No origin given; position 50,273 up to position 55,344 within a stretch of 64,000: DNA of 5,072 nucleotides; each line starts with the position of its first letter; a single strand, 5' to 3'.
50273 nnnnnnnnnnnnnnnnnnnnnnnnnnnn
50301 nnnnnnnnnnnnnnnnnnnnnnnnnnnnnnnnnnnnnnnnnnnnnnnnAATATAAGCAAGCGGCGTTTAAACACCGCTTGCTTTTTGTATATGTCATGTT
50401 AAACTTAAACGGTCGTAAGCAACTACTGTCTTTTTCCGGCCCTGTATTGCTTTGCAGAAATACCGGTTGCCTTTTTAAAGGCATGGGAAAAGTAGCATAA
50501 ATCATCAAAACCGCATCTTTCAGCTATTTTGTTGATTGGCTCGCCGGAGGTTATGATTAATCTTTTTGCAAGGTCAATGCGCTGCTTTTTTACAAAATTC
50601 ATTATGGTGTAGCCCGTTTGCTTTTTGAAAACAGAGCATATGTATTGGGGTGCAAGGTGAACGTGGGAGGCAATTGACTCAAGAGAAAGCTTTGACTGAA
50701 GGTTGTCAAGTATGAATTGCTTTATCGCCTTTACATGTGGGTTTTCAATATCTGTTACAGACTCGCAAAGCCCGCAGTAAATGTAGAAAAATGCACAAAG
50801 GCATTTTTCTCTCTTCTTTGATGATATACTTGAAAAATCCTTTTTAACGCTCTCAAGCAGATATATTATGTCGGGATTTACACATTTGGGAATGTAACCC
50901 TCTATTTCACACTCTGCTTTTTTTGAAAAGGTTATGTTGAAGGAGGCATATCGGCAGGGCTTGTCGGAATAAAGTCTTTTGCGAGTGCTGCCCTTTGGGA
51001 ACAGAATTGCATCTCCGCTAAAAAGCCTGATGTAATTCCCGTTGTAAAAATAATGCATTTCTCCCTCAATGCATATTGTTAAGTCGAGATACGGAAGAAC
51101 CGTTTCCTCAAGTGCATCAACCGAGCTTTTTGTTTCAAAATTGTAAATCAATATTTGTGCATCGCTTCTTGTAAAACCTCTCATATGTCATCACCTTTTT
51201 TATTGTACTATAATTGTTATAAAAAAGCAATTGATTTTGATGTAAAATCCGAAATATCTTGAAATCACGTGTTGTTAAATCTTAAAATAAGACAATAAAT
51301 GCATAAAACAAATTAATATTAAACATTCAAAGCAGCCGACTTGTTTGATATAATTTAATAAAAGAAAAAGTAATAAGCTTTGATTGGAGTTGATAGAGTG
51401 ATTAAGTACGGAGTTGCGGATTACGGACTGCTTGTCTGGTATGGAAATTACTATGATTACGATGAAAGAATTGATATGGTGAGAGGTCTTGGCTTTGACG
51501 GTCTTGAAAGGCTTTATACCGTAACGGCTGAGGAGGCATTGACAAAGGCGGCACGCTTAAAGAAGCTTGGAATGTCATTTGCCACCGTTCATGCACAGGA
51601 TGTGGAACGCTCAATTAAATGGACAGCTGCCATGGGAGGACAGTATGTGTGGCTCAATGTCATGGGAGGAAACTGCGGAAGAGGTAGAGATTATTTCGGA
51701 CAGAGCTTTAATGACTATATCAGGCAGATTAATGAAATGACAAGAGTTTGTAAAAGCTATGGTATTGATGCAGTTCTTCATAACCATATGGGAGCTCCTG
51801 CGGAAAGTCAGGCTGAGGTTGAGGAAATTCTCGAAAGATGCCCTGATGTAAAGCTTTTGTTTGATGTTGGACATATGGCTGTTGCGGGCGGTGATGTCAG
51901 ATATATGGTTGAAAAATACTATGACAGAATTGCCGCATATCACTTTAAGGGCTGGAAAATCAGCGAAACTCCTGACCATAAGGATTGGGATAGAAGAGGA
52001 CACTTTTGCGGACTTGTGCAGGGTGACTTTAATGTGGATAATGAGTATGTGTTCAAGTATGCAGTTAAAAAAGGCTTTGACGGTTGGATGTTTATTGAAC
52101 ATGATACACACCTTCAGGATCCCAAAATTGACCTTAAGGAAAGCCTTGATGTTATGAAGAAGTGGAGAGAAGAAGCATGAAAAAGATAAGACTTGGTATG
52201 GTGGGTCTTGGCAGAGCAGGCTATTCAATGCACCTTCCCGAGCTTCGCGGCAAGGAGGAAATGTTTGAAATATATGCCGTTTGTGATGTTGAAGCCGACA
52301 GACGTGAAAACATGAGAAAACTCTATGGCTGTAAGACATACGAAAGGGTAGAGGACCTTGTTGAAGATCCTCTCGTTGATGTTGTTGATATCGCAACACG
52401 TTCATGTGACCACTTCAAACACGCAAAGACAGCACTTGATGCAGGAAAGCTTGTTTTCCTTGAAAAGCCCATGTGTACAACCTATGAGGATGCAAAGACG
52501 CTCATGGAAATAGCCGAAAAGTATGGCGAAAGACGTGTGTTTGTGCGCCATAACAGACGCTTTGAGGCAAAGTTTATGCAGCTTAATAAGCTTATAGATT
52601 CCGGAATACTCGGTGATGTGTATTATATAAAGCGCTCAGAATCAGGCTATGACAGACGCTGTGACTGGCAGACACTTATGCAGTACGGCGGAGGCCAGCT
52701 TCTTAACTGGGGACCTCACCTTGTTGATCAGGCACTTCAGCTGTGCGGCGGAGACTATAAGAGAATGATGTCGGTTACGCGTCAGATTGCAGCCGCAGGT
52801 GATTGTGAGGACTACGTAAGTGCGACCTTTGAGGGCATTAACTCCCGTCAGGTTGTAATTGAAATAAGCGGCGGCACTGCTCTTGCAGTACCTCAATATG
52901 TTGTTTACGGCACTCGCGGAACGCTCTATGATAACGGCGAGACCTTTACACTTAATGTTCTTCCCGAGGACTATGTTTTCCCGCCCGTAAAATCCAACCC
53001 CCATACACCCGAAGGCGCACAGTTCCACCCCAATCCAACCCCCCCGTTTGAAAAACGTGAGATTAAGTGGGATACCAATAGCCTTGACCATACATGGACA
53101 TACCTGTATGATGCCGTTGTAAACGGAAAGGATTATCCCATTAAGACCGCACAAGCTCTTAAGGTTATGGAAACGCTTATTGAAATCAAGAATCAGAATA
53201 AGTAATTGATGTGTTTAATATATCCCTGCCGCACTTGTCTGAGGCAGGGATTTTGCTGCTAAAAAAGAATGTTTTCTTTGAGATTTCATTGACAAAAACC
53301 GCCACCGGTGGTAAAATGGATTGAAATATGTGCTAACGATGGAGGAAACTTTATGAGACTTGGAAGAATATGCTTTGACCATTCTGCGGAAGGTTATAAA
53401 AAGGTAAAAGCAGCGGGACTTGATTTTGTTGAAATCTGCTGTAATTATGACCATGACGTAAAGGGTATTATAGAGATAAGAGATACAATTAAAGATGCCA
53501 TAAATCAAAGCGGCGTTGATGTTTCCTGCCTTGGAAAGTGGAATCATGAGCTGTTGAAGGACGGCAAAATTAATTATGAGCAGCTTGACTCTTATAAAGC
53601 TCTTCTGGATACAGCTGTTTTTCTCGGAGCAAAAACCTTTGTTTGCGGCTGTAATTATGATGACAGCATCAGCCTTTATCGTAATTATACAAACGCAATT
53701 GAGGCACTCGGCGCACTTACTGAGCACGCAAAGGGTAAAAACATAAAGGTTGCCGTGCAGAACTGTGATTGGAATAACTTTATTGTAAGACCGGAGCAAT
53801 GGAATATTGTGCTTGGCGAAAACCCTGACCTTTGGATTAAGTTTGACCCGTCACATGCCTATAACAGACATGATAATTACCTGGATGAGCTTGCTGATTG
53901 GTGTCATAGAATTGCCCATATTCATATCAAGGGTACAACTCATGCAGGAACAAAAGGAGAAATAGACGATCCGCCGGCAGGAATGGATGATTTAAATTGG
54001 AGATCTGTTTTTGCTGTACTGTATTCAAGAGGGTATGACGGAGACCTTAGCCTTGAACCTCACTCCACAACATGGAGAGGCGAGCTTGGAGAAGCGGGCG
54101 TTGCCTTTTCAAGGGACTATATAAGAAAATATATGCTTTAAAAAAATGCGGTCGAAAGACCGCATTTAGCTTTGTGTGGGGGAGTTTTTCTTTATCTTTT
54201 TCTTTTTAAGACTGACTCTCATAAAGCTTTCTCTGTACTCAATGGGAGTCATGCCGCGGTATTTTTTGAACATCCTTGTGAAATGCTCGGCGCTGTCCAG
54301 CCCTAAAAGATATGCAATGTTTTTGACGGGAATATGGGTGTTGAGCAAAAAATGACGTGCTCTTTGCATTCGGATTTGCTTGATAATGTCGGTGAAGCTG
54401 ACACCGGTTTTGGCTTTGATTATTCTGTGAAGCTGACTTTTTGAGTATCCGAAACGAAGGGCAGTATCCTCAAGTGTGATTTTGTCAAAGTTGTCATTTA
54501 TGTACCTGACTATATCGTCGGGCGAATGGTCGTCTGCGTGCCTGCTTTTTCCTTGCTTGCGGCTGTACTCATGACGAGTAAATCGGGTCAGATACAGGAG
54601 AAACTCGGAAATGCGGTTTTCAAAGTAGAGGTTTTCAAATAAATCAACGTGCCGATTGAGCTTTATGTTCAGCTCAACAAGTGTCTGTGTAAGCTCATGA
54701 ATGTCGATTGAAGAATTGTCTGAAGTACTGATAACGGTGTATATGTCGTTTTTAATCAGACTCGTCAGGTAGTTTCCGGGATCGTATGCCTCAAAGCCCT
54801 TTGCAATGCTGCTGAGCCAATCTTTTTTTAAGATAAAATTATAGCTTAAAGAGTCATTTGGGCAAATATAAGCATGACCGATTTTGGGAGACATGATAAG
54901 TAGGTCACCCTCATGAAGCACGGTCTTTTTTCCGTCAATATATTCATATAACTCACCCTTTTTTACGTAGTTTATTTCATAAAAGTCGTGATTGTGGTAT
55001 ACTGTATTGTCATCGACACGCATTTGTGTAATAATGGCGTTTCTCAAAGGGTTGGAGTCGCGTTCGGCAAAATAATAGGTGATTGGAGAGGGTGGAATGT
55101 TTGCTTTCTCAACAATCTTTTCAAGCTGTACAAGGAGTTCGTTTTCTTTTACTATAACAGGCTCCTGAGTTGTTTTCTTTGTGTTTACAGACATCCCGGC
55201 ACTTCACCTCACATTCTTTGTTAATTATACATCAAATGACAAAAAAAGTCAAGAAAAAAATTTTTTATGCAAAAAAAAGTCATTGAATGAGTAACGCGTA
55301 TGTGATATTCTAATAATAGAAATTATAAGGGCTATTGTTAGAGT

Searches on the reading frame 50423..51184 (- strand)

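Call 11: search_protein_families(library=pfam, proteins=[window:50423-51184:-], max_evalue=0.001)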
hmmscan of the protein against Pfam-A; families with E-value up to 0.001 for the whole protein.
window:50423-51184:- (253 aa): 2 families
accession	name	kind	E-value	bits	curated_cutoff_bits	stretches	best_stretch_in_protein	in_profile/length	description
PF12833.13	HTH_18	-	6.9e-20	71.6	33.6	1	171-249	1-79/80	Helix-turn-helix domain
PF00165.29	HTH_AraC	-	4.4e-19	68.6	26.6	2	212-248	6-41/42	Bacterial regulatory helix-turn-helix proteins, AraC family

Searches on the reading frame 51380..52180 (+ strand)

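Call 11: search_protein_families(library=pfam, proteins=[window:51380-52180:+], max_evalue=0.001)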
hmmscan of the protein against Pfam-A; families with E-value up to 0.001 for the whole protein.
window:51380-52180:+ (266 aa): 1 family
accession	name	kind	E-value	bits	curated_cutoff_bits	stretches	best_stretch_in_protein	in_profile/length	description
PF01261.30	AP_endonuc_2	-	1.4e-22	81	31.1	1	72-261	67-248/249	Xylose isomerase-like TIM barrel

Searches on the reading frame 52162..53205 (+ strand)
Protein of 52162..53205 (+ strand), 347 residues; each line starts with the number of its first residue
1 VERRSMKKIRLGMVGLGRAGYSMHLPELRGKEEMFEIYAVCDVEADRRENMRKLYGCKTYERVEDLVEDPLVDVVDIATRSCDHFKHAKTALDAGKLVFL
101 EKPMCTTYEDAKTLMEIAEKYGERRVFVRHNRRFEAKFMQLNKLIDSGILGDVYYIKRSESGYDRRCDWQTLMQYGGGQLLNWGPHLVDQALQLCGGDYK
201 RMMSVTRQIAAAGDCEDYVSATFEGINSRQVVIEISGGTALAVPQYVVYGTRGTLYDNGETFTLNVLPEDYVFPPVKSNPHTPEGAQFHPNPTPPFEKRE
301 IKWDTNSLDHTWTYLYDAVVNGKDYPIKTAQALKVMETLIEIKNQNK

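Call 12: search_protein_families(library=pfam, proteins=[window:52162-53205:+], max_evalue=0.001)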
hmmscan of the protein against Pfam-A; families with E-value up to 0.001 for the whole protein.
window:52162-53205:+ (347 aa): 3 families
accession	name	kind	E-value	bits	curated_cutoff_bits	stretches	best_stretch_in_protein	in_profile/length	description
PF01408.29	GFO_IDH_MocA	-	8.2e-27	94.7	24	1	9-129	1-119/120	Oxidoreductase family, NAD-binding Rossmann fold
PF22725.1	GFO_IDH_MocA_C3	-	5.9e-19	68.7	27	1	138-255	1-123/124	GFO/IDH/MocA C-terminal domain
PF02894.22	GFO_IDH_MocA_C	-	2.7e-05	24.5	22.9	1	143-268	2-145/218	Oxidoreductase family, C-terminal alpha/beta domain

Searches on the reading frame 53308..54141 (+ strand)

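Call 12: search_protein_families(library=pfam, proteins=[window:53308-54141:+], max_evalue=0.001)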
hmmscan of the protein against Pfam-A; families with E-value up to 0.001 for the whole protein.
window:53308-54141:+ (277 aa): 1 family
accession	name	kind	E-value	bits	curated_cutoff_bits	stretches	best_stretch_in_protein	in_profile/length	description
PF01261.30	AP_endonuc_2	-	3.2e-24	86.4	31.1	1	31-267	2-245/249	Xylose isomerase-like TIM barrel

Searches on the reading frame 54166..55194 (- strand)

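Call 12: search_protein_families(library=pfam, proteins=[window:54166-55194:-], max_evalue=0.001)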
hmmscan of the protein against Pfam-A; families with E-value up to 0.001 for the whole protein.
window:54166-55194:- (342 aa): 4 families
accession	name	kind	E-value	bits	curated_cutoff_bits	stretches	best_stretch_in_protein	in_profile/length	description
PF12833.13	HTH_18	-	6.6e-23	81.3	33.6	1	245-322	2-79/80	Helix-turn-helix domain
PF00165.29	HTH_AraC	-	9.8e-15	54.7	26.6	2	288-321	9-41/42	Bacterial regulatory helix-turn-helix proteins, AraC family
PF02311.25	AraC_binding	-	4.1e-09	36.7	21.1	1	57-140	9-94/135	AraC-like ligand binding domain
PF07883.17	Cupin_2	-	3.4e-08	33.5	27.2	1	66-114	13-61/70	Cupin domain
